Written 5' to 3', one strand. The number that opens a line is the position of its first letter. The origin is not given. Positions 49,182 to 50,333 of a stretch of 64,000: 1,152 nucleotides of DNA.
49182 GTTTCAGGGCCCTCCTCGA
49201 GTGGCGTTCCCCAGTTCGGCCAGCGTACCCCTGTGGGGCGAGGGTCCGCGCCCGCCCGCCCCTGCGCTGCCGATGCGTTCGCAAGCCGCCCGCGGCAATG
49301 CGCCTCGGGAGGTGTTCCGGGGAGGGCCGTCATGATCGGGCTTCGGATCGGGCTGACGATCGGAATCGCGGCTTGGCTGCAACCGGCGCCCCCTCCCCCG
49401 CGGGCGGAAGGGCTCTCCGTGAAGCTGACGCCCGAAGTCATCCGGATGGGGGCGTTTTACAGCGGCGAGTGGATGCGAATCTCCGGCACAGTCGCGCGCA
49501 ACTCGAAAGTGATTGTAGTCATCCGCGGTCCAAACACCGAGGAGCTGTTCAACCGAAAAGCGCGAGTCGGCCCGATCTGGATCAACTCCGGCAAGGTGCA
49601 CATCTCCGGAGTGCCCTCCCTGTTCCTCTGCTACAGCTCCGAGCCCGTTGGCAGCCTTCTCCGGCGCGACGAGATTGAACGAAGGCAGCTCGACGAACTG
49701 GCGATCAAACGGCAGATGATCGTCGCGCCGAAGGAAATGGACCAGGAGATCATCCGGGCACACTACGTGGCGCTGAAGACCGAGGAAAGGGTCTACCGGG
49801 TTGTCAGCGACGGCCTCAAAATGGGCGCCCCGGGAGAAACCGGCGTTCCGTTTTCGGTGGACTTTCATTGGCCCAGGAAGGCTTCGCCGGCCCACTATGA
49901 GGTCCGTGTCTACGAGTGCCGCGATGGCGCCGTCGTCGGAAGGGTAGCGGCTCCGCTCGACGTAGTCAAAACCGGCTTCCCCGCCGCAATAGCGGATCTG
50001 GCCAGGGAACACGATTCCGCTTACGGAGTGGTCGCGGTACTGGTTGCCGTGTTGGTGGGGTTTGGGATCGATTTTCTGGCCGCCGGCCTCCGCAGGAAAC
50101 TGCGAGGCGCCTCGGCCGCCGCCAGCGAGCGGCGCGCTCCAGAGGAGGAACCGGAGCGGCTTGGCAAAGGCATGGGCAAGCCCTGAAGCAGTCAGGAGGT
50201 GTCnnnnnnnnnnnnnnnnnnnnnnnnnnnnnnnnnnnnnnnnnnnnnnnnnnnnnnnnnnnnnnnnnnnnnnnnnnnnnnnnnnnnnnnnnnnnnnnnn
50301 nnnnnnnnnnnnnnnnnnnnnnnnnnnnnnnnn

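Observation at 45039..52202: Three TauE/DUF81 permeases interleaved with an outer-membrane alginate-export porin and three small envelope proteins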

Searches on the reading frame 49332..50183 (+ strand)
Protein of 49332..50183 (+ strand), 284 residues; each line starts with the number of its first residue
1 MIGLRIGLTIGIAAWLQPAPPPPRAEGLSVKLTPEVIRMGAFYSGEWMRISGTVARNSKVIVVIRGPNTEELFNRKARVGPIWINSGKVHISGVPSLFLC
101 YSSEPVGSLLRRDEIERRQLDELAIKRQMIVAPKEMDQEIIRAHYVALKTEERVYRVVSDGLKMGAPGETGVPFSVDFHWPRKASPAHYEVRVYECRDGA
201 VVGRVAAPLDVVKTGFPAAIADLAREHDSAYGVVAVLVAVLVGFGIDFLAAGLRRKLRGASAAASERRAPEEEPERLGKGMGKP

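Call 4: search_protein_families(library=pfam, proteins=[window:49332-50183:+], max_evalue=0.01)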
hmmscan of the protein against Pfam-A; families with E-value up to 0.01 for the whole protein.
window:49332-50183:+ (284 aa): 1 family
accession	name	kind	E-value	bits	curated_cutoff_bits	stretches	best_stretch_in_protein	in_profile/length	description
PF09608.15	Alph_Pro_TM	-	1.2e-43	150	24.5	1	28-249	2-224/227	Putative transmembrane protein (Alph_Pro_TM)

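Call 5: search_protein_families(library=ncbifam, proteins=[window:49332-50183:+], max_evalue=0.01)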
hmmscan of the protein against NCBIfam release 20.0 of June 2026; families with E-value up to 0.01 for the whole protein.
window:49332-50183:+ (284 aa): 1 family
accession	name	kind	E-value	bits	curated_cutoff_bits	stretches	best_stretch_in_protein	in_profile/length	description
TIGR02186.1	alph_Pro_TM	hypoth_equivalog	4.4e-22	78.5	255.25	1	25-245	27-253/261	TIGR02186 family protein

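Call 14: find_homologous_proteins(query=window:49332-50183:+, max_evalue=0.00001)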
Query window:49332-50183:+ (284 aa): 103 proteins with E <= 0.00001 among 6066 candidates.
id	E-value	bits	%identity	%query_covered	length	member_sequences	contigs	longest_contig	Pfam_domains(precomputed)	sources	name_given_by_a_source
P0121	2.6e-183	626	100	100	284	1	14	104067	PF09608.16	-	-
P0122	3.9e-136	471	76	100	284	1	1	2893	PF09608.16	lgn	-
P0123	3.7e-127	442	73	98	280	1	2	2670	PF09608.16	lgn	-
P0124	2.7e-122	426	72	95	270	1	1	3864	PF09608.16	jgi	jgi:uncharacterized protein (TIGR02186 family)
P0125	5.8e-121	421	70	99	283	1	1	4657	PF09608.16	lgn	-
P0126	2.1e-116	406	66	98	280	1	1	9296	PF09608.16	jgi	jgi:uncharacterized protein (TIGR02186 family)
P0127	1.8e-115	403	67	99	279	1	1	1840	PF09608.16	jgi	jgi:uncharacterized protein (TIGR02186 family)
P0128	1.4e-114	400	68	93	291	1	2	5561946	PF09608.16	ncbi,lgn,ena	-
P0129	2.0e-114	400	68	91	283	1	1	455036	PF09608.16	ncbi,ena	-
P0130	1.7e-113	397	67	93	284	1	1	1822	PF09608.16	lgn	-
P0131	5.4e-113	395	68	92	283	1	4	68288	PF09608.16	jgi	jgi:uncharacterized protein (TIGR02186 family)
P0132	1.2e-112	394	66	98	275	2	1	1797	PF09608.16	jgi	jgi:uncharacterized protein (TIGR02186 family)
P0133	6.2e-111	388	70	86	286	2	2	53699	PF09608.16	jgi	-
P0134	9.7e-108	378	67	89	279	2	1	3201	PF09608.16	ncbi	-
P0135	1.2e-107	378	71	84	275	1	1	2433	PF09608.16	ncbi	-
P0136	1.1e-103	365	70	86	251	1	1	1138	PF09608.16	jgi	jgi:uncharacterized protein (TIGR02186 family)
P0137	3.2e-101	357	64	90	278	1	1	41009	PF09608.16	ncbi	-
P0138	1.4e-100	355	67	80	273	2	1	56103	PF09608.16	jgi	jgi:uncharacterized protein (TIGR02186 family)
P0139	1.7e-87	312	61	82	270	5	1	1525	PF09608.16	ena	-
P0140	3.0e-87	311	59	86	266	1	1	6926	PF09608.16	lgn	-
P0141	5.9e-85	303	55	94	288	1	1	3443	PF09608.16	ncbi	-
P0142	4.1e-84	300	59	80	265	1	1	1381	PF09608.16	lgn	-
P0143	3.2e-83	298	60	81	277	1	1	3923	PF09608.16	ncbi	-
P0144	5.4e-82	293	57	81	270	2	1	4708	PF09608.16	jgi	-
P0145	7.2e-82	293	56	90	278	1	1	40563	PF09608.16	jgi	jgi:hypothetical protein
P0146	3.5e-81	291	54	84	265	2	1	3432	PF09608.16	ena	-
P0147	6.2e-81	290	56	80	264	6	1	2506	PF09608.16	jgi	-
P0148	7.7e-81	290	56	84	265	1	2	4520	PF09608.16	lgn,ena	-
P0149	9.4e-81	289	55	85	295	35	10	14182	PF09608.16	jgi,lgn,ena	jgi:uncharacterized protein (TIGR02186 family)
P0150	1.6e-80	289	53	94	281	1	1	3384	PF09608.16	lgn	-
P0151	2.5e-80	288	53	89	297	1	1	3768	PF09608.16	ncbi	-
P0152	4.8e-80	287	56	85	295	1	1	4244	PF09608.16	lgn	-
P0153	4.8e-80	287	53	90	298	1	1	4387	PF09608.16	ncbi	-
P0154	5.0e-80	287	58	79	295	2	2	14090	PF09608.16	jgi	jgi:hypothetical protein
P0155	1.2e-79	286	57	83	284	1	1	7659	PF09608.16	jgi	jgi:uncharacterized protein (TIGR02186 family)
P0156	1.8e-79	285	56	80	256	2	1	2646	PF09608.16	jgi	jgi:hypothetical protein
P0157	5.6e-79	284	57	79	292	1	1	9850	PF09608.16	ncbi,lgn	-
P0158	7.3e-79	283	53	89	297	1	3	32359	PF09608.16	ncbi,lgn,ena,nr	ncbi:MAG: TIGR02186 family protein [Acidobacteriia bacterium]|nr:TIGR02186 family protein [Terriglob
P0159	8.9e-79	283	52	93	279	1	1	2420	PF09608.16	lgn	-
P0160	1.1e-78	283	56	81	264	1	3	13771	PF09608.16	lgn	-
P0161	1.2e-78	282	54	80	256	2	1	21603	PF09608.16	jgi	jgi:uncharacterized protein (TIGR02186 family)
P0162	4.5e-78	281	56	85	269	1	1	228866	PF09608.16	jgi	jgi:hypothetical protein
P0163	8.5e-78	280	55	78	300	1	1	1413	PF09608.16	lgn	-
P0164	1.0e-77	279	52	89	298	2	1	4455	PF09608.16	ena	-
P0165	2.3e-76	275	53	86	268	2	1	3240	PF09608.16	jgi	jgi:uncharacterized protein (TIGR02186 family)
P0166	5.0e-76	274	58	80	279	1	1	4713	PF09608.16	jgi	-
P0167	5.9e-76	274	54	85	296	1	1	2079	PF09608.16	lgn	-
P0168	7.0e-76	273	54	80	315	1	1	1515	PF09608.16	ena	-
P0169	8.0e-76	273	48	86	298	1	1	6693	PF09608.16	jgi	jgi:uncharacterized protein (TIGR02186 family)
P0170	8.6e-76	273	54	78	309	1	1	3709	PF09608.16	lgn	-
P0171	1.2e-74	269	54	82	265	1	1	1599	PF09608.16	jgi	-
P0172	2.5e-74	268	52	83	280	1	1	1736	PF09608.16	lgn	-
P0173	1.8e-73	266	52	81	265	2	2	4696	PF09608.16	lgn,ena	-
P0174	1.6e-72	262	52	81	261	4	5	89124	PF09608.16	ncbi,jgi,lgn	jgi:uncharacterized protein (TIGR02186 family)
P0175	1.3e-71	259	51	81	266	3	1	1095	PF09608.16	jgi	jgi:uncharacterized protein (TIGR02186 family)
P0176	1.7e-71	259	52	82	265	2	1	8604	PF09608.16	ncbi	-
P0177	1.1e-70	256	51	80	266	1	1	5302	PF09608.16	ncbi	-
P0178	1.2e-70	256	50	89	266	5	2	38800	PF09608.16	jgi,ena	-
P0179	1.9e-69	252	52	80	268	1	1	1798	PF09608.16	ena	-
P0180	4.1e-69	251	49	87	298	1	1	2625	PF09608.16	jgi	jgi:hypothetical protein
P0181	1.2e-68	250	50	87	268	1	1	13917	PF09608.16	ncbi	-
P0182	4.5e-68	248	50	89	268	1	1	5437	PF09608.16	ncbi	-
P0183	5.1e-68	248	52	81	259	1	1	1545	PF09608.16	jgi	jgi:hypothetical protein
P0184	5.5e-68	248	48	81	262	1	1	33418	PF09608.16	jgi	jgi:uncharacterized protein (TIGR02186 family)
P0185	1.0e-67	247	50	81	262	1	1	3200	PF09608.16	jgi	jgi:hypothetical protein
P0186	1.3e-67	246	49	80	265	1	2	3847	PF09608.16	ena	-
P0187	1.9e-67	246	48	88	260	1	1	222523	PF09608.16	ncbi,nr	ncbi:MAG: TIGR02186 family protein [Bryobacteraceae bacterium]|nr:TIGR02186 family protein [Bryobact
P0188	3.1e-67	245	50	80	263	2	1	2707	PF09608.16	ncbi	-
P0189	9.6e-67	243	50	80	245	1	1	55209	PF09608.16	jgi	jgi:hypothetical protein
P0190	1.1e-66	243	52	79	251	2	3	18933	PF09608.16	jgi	jgi:hypothetical protein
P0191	1.4e-66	243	50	87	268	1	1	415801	PF09608.16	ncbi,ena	-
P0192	1.6e-66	243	46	88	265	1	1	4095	PF09608.16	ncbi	-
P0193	1.6e-66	243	46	80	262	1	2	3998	PF09608.16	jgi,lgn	jgi:hypothetical protein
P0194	3.8e-66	242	52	80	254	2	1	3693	PF09608.16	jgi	-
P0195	1.1e-65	240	47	80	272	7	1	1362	PF09608.16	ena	-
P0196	2.3e-65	239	46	85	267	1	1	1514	PF09608.16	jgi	-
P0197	4.8e-65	238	50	89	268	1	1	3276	PF09608.16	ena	-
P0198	3.9e-64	235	50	82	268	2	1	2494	PF09608.16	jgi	-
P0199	5.6e-64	234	49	80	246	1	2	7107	PF09608.16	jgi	jgi:hypothetical protein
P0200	1.9e-63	233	51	79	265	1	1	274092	PF09608.16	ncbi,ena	-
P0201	4.2e-63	232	49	79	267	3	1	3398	PF09608.16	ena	-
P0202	2.3e-61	226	50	79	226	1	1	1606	PF09608.16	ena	-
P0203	3.6e-61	225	48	82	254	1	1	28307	PF09608.16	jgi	jgi:uncharacterized protein (TIGR02186 family)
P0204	2.3e-60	223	47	82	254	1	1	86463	PF09608.16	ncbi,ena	-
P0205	3.8e-59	219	48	81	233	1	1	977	PF09608.16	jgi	jgi:uncharacterized protein (TIGR02186 family)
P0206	5.3e-59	218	47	82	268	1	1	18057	PF09608.16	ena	-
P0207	1.9e-58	216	49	77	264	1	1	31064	PF09608.16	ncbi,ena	-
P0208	5.1e-58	215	48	82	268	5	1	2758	PF09608.16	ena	-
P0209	6.3e-58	215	47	83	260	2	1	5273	PF09608.16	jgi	jgi:uncharacterized protein (TIGR02186 family)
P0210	9.7e-58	214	48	83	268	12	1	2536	PF09608.16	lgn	-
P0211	1.7e-57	213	46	82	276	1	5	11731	PF09608.16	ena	-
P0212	5.3e-57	212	47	81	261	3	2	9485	PF09608.16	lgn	-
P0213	8.8e-56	208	45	82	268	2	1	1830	PF09608.16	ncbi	-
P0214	1.4e-55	207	44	80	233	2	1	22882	PF09608.16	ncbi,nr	ncbi:MAG TPA: TIGR02186 family protein [bacterium]|nr:TIGR02186 family protein [bacterium]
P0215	1.0e-53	201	58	60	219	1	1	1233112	PF09608.16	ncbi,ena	-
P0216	1.7e-53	200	47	81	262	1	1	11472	PF09608.16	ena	-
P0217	4.4e-53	199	44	85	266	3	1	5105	PF09608.16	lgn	-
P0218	5.3e-49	185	43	85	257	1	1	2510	PF09608.16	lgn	-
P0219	1.3e-46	177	46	64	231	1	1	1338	PF09608.16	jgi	jgi:hypothetical protein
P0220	1.9e-45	174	39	79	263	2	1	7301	PF09608.16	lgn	-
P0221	1.0e-44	171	37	86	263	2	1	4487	PF09608.16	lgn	-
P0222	9.2e-44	168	38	82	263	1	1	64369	PF09608.16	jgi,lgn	jgi:hypothetical protein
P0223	1.2e-35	142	53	45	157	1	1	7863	PF09608.16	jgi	-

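Call 18: find_related_loci(query=A2, collection=genome_contigs, flank=10000)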
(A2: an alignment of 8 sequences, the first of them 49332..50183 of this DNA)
Query A2 (284 aa) in genome_contigs; peptide patterns used: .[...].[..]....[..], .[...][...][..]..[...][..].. (x = any residue, [..] = any of these).
62 stretches matched a pattern; 44 encode a relative of the query (tblastn E <= 1e-3); 44 distinct loci.
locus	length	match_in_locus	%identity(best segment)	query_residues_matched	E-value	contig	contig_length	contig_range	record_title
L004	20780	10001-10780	68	17-279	1e-112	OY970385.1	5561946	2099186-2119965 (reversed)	MAG: Bryobacterales bacterium isolate MFD03726.bin.c.1 genome assembly, chromosome: 1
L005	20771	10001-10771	68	25-281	1e-112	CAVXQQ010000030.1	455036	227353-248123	MAG: Bryobacterales bacterium isolate MFD01872.bin.2.86 genome assembly, contig: contig_99467, whole genome shotgun sequ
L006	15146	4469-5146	53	26-253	1e-76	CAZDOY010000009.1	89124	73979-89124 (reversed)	MAG TPA_asm: uncultured Thermoanaerobaculia bacterium isolate binchicken_co151_514 genome assembly, contig: NODE_246_len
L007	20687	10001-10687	51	27-255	3e-76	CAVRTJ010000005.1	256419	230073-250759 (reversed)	MAG: uncultured Acidobacteriota bacterium isolate MFD02923.bin.1.102 genome assembly, contig: contig_16535, whole genome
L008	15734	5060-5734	52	29-253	3e-76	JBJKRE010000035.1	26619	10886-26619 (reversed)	MAG: Acidobacteriota bacterium isolate Bin_51 S1Ck127_3544_flag_0_multi_5.9981_len_26619, whole genome shotgun sequence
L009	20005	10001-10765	53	27-280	4e-75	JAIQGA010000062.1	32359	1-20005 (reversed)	MAG: Terriglobia bacterium isolate SRVP_29 SRVP18_hole-7m-from-trench_1_20cm_scaffold_1362, whole genome shotgun sequenc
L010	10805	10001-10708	46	21-256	6e-73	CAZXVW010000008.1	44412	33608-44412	MAG TPA_asm: uncultured Solibacteraceae bacterium isolate binchicken_co19_498 genome assembly, contig: NODE_996_length_4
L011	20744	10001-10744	48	5-253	3e-71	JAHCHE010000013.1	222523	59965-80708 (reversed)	MAG: Bryobacteraceae bacterium isolate TGS_ACI2 ACI2_13, whole genome shotgun sequence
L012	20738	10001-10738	49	22-266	2e-70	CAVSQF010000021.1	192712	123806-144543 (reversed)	MAG: uncultured delta proteobacterium isolate MFD01476.bin.1.163 genome assembly, contig: contig_27945, whole genome sho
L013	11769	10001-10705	47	22-256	2e-70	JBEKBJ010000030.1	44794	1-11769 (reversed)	MAG: Candidatus Binatia bacterium isolate SPRUCE 133 SPRUCE_133_30, whole genome shotgun sequence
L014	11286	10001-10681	49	30-256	1e-67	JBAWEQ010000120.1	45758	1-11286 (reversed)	MAG: Acidobacteriota bacterium isolate MFD02204_ilm_asm_bin14 k127_227464, whole genome shotgun sequence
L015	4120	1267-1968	50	24-257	2e-67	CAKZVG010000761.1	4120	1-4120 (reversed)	MAG: uncultured Bryobacteraceae bacterium isolate N1_Bin_Bin_137_sub_1 genome assembly, contig: c_000003120886, whole ge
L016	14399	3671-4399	46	29-268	2e-66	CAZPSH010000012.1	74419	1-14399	MAG TPA_asm: uncultured Thermoanaerobaculia bacterium isolate binchicken_co220_43 genome assembly, contig: NODE_137_leng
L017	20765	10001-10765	46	17-274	4e-66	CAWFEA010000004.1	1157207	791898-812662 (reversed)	MAG: uncultured Acidobacteriota bacterium isolate MFD05580.bin.2.70 genome assembly, contig: contig_12474, whole genome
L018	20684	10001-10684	47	29-256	8e-66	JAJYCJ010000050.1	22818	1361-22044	MAG: Acidobacteria bacterium isolate BP9.bin43 NODE_3982_length_22818_cov_6.548059, whole genome shotgun sequence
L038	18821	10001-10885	39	4-272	5e-50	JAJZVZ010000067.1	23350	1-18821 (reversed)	MAG: Acidobacteria bacterium isolate SKS5.bin94 NODE_3749_length_23350_cov_1.741076, whole genome shotgun sequence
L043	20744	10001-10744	39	21-256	2e-49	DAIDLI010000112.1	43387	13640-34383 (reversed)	MAG TPA_asm: Acidobacteriaceae bacterium isolate clean424 k141_1483088, whole genome shotgun sequence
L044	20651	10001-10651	31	27-244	7e-24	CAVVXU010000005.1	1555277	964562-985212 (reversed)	MAG: uncultured Alphaproteobacteria bacterium isolate MFD05442.bin.2.315 genome assembly, contig: contig_2561, whole gen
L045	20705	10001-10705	29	32-273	1e-22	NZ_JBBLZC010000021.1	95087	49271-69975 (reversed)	Benzoatithermus flavus strain SYSU G07066 NODE_21_length_95087_cov_170.447006, whole genome shotgun sequence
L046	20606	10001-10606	30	28-232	2e-20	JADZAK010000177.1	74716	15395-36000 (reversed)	MAG: Rhodospirillaceae bacterium isolate SJ625 c_000000953490, whole genome shotgun sequence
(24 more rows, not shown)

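Call 49: predict_structure(alignment_id=A3)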
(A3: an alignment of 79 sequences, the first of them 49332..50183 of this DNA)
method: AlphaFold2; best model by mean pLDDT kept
length: 284 residues; sequences in the alignment: 79
mean_pLDDT: 89.1   pTM: 0.76
mean pLDDT of the five models: 89.1, 88.3, 87.5, 87.4, 86.4
residues with pLDDT >= 90: 213; 70-90: 30; 50-70: 37; < 50: 4
segments of 3 or more residues with pLDDT < 50: 281-283
pLDDT, mean of each block of 10 residues (from residue 1): 58 72 77 95 87 97 98 95 96 98 98 98 98 97 97 97 96 97 96 98 98 90 92 94 92 83 60 58 50
secondary structure, 60 per line:
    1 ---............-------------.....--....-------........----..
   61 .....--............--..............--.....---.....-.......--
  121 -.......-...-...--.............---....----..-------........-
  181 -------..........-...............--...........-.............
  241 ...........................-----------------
elements in order: H4-15 E29-33 E36-39 E47-54 E59-65 E68-79 E82-95 E98-102 H106-109 H112-118 H122-128 E130-132 H139-151 E155-158 E172-179 E188-197 E199-213 H216-226 H228-267

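Call 55: fold_search(model_id=the predicted structure, library=pdb)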
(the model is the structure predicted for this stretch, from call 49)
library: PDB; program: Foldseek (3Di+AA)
matches with E <= 10: 1729; with E <= 0.001: 0
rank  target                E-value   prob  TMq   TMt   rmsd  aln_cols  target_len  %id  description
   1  6mvl_A                1.8e-03  0.99  0.22  0.42  13.5       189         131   10  Crystal structure of VISTA bound to a pH-selective antibody Fab fragment (released 2019-10-23)
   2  6oil                  1.9e-03  0.94  0.23  0.36  15.3       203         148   10  Crystal structure of human VISTA extracellular domain (released 2019-09-11)
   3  8tbq_P                2.0e-03  0.77  0.20  0.29  15.5       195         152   13  The crystal structure of human VISTA extra cellular domain in complex with Fab fragment of pH-selective anti-VISTA ant (released 2024-03-20)
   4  4r7x_B                2.7e-03  1.00  0.28  0.50  11.4       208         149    9  Crystal structure of N-lobe of human ARRDC3(1-180) (released 2014-10-01)
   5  6jbt_F                3.9e-03  0.95  0.22  0.45  12.8       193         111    8  Complex structure of toripalimab-Fab and PD-1 (released 2019-06-19)
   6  2pnd                  4.1e-03  0.98  0.22  0.46  12.4       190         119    9  Structure or murine CRIg (released 2007-05-01)
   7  4gej_D                4.6e-03  1.00  0.28  0.55  11.2       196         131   12  N-terminal domain of VDUP-1 (released 2013-02-27)
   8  8jyq_A                4.6e-03  0.92  0.22  0.33  20.5       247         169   10  Crystal structure of cancer-specific anti-HER2 antibody H2Mab-214 in complex with epitope peptide (released 2024-03-13)
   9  8as0_R                5.5e-03  0.95  0.22  0.46  12.5       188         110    8  PD-1 extracellular domain in complex with Fab fragment from D12 antibody (released 2022-11-23)
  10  8j8v_A                5.9e-03  0.91  0.24  0.19  20.9       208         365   10  Structure of beta-arrestin2 in complex with D6Rpp (Local Refine) (released 2023-12-27)
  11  2x1w_N                6.2e-03  1.00  0.23  0.33  14.8       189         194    7  Crystal Structure of VEGF-C in Complex with Domains 2 and 3 of VEGFR2 (released 2010-03-09)
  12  5ius_A                7.0e-03  0.80  0.21  0.39  11.6       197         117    8  Crystal structure of human PD-L1 in complex with high affinity PD-1 mutant (released 2016-09-28)
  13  4gej_J                7.9e-03  1.00  0.29  0.58  10.2       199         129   12  N-terminal domain of VDUP-1 (released 2013-02-27)
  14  8bg8_H                7.9e-03  0.63  0.19  0.34  12.9       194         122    8  SARS-CoV-2 S protein in complex with pT1696 Fab (released 2023-11-08)
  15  8yef_A                8.4e-03  0.93  0.23  0.44  13.2       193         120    7  HPV6 L1 pentamer in complex with Fab F5-77 (released 2025-02-26)
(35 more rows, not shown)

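Call 82: search_protein_families(library=pfam, proteins=[L044:8793-9845:+, L044:10685-11188:+, L044:7033-8295:+, L045:8158-9336:+, L045:10670-11173:+, L046:8994-9917:+, L046:10675-11187:+, L046:8033-8977:+, L046:6909-8030:+, L044:12992-15670:+], max_evalue=0.001)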
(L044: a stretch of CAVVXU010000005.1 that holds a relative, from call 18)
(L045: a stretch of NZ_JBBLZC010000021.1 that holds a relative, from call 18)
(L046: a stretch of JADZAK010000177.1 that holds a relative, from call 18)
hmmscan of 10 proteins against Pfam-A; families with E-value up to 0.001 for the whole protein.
L044:8793-9845:+ (351 aa): 1 family
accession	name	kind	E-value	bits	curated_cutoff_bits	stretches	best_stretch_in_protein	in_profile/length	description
PF04143.19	Sulf_transp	-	2.4e-45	155.8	27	1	22-322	1-308/310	Sulphur transport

L044:10685-11188:+ (168 aa): 1 family
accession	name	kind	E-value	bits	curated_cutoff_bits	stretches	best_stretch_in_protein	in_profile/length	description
PF00582.32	Usp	-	3e-14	54.2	24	1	20-156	5-141/141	Universal stress protein family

L044:7033-8295:+ (421 aa): 1 family
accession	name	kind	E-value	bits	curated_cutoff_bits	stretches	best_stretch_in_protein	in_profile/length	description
PF01551.29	Peptidase_M23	-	1.4e-31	109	28.7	1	311-405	2-96/96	Peptidase family M23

L045:8158-9336:+ (393 aa): 1 family
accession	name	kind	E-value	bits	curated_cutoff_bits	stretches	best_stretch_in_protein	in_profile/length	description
PF04143.19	Sulf_transp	-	1.7e-62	212.2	27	1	45-359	1-309/310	Sulphur transport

L045:10670-11173:+ (168 aa): 1 family
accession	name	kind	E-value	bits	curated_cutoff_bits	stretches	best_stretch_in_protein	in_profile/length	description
PF00582.32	Usp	-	8.8e-15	55.9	24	1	20-155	5-140/141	Universal stress protein family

L046:8994-9917:+ (308 aa): 1 family
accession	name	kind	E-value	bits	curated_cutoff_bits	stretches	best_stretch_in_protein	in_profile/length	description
PF01925.25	TauE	-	4.9e-49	167.6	32.6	1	18-288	2-237/237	Sulfite exporter TauE/SafE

L046:10675-11187:+ (171 aa): 1 family
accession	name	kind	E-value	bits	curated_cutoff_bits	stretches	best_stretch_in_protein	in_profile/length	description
PF00582.32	Usp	-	2.9e-08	34.8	24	1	21-159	3-141/141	Universal stress protein family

L046:8033-8977:+ (315 aa): 3 families
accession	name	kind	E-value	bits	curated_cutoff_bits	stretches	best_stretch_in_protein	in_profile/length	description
PF01370.27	Epimerase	-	4.3e-63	213.4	20.9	1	13-242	2-240/240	NAD dependent epimerase/dehydratase family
PF16363.11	GDP_Man_Dehyd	-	1e-16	61.8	27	1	43-302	58-330/332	GDP-mannose 4,6 dehydratase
PF04321.23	RmlD_sub_bind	-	2.8e-09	36.9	27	1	11-127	2-116/287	RmlD substrate binding domain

L046:6909-8030:+ (374 aa): 4 families
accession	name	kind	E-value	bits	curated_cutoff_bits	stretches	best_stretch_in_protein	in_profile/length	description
PF16363.11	GDP_Man_Dehyd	-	1.1e-159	531.7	27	1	25-355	1-332/332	GDP-mannose 4,6 dehydratase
PF01370.27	Epimerase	-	9.3e-76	254.8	20.9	1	24-270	1-239/240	NAD dependent epimerase/dehydratase family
PF04321.23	RmlD_sub_bind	-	2.5e-06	27.2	27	1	25-181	4-130/287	RmlD substrate binding domain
PF02719.21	Polysacc_synt_2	-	0.00025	20.8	20.2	1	25-136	2-115/293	Polysaccharide biosynthesis protein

L044:12992-15670:+ (893 aa): 6 families
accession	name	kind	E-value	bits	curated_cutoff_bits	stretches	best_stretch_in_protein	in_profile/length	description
PF07517.20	SecA_DEAD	-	3.3e-133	443.8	24.6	1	7-388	2-289/290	SecA DEAD-like domain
PF21090.3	P-loop_SecA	-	2.8e-94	314.9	27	1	404-604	1-205/205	SecA P-loop domain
PF07516.18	SecA_SW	-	5.9e-66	222.8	26.7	1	606-817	1-199/200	SecA Wing and Scaffold domain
PF01043.26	SecA_PP_bind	-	4.4e-41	140.3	23.5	1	232-345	2-110/110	SecA preprotein cross-linking domain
PF02810.21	SEC-C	-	5.6e-10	39.3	20.4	1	873-891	1-19/19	SEC-C motif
PF00270.35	DEAD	-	4.1e-06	27.1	26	1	99-218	18-133/167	DEAD/DEAH box helicase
